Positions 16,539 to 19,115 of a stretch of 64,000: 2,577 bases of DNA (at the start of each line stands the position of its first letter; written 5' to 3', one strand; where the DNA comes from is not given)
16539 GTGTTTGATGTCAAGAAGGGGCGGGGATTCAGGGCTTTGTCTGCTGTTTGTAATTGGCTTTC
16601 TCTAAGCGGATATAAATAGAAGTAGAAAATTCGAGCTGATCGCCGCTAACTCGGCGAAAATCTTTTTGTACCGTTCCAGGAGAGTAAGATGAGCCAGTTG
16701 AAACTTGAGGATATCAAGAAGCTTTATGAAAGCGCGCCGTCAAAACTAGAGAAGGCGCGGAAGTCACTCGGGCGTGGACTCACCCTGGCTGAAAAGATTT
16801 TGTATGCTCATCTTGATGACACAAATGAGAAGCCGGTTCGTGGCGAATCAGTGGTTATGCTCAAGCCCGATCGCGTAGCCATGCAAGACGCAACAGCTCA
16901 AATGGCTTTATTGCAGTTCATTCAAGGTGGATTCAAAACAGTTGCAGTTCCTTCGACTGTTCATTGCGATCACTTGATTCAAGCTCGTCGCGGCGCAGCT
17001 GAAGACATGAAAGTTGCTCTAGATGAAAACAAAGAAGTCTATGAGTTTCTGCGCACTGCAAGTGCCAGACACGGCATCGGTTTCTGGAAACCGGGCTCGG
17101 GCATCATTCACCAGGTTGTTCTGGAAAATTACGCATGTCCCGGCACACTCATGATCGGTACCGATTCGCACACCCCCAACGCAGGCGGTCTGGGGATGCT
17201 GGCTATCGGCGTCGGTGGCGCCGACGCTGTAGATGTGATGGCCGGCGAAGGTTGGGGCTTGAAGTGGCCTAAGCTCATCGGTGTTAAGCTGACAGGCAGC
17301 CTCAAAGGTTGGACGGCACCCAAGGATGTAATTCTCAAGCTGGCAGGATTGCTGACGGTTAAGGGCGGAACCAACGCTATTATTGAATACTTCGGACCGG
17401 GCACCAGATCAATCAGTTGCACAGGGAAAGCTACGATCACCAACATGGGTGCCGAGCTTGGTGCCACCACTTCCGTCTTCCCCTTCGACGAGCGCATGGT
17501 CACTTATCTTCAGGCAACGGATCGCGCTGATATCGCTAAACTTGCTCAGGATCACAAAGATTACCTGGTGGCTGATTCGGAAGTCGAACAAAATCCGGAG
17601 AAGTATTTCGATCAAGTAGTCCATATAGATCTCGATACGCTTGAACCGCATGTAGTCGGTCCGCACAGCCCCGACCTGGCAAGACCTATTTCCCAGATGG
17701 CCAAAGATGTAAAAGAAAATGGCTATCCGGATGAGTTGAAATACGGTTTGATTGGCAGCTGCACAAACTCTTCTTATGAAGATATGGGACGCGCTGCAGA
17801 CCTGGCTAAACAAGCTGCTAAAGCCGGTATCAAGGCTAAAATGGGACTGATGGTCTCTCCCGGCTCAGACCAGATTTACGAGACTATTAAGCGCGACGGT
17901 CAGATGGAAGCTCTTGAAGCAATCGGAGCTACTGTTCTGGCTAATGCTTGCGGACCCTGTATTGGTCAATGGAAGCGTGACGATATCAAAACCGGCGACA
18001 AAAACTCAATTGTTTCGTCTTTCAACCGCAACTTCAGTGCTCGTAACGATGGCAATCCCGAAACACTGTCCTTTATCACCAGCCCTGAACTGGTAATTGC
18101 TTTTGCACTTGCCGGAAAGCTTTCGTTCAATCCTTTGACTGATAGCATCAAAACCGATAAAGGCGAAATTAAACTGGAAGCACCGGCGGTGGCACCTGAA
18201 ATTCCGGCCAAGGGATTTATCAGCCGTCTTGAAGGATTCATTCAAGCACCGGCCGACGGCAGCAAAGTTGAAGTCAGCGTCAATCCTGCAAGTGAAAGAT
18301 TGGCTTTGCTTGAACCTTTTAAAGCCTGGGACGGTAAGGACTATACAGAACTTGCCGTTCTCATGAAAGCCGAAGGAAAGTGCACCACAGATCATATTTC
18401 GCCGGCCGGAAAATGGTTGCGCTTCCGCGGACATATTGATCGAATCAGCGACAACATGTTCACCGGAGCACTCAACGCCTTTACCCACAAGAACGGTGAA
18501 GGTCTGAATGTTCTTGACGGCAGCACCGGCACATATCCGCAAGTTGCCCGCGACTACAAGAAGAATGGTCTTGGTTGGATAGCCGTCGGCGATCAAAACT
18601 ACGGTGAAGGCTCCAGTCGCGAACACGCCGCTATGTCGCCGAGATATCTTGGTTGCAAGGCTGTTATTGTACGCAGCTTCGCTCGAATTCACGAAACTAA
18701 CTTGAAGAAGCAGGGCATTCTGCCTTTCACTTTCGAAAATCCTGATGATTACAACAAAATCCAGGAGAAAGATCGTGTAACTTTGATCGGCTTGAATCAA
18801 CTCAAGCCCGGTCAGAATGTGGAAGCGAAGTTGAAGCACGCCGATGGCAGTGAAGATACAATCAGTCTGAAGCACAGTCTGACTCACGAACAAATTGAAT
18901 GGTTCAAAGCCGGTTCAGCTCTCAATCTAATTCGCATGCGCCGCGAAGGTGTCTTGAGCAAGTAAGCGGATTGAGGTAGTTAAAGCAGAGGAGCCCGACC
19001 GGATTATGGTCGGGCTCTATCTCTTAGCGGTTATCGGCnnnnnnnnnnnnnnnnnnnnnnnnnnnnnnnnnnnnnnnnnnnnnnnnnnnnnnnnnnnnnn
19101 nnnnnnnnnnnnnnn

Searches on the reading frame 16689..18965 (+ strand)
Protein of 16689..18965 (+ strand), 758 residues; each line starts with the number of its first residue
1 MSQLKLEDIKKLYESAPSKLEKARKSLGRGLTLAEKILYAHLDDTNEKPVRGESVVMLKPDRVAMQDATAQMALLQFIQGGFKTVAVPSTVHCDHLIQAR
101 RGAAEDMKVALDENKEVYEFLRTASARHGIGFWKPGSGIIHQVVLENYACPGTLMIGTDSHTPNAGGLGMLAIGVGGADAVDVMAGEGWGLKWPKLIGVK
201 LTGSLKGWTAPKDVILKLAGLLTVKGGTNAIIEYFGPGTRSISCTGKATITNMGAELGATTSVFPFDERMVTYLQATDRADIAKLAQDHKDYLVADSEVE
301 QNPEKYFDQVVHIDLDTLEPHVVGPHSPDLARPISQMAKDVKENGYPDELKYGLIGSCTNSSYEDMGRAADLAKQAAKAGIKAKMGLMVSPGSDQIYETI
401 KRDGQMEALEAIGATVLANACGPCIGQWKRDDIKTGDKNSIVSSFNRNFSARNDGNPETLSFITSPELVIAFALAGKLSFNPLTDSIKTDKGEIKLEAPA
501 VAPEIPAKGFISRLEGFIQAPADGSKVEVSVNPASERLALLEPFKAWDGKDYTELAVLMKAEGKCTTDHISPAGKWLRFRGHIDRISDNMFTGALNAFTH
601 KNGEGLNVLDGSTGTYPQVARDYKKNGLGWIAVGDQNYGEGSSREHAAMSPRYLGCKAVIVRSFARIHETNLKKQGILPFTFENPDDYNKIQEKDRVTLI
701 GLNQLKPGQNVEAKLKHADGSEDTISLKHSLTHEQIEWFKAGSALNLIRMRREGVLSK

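Call 41: search_protein_families(library=pfam, proteins=[window:16689-18965:+], max_evalue=0.0001)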
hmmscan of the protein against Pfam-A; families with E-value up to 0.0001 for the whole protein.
window:16689-18965:+ (758 aa): 2 families
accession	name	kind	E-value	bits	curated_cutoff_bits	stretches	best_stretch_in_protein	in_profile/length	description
PF00330.25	Aconitase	-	5.1e-142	474.5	28.7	1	35-476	1-463/463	Aconitase family (aconitate hydratase)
PF00694.25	Aconitase_C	-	3.5e-35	121.7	22.8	1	556-684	2-130/131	Aconitase C-terminal domain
